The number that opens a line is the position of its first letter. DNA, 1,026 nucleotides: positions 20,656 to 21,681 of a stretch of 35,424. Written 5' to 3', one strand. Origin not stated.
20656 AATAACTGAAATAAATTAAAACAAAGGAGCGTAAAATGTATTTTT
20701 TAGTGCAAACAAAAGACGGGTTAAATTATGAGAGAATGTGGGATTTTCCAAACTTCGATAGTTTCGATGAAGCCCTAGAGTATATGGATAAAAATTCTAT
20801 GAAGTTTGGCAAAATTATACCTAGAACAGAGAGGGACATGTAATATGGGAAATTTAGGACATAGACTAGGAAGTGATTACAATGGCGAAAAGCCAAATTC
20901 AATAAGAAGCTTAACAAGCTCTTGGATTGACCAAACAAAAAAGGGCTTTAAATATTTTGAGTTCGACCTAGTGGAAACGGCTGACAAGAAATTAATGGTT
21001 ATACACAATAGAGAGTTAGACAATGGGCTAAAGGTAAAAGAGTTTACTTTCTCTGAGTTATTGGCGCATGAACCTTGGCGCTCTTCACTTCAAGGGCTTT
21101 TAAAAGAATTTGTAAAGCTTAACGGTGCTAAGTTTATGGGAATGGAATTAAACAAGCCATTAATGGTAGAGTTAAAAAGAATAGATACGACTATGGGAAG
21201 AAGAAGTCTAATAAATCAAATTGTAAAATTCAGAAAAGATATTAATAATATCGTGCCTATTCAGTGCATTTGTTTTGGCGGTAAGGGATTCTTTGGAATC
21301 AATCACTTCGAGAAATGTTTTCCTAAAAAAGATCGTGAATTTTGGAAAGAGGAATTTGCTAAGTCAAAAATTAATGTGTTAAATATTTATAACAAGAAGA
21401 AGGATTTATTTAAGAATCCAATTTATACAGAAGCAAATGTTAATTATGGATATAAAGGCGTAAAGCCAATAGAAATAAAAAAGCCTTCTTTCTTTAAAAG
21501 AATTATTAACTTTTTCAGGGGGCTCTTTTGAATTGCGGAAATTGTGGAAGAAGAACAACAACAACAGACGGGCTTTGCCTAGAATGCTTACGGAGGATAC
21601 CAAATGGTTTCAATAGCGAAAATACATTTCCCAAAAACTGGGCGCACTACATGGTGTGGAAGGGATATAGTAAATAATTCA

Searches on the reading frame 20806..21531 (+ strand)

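Call 78: search_protein_families(library=pfam, proteins=[window:20806-21531:+], max_evalue=0.001)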
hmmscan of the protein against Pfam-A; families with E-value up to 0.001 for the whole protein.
window:20806-21531:+ (241 aa): 1 family
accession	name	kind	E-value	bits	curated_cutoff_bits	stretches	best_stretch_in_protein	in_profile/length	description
PF03009.23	GDPD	-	0.00032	21.3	23.6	1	45-89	21-69/244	Glycerophosphoryl diester phosphodiesterase family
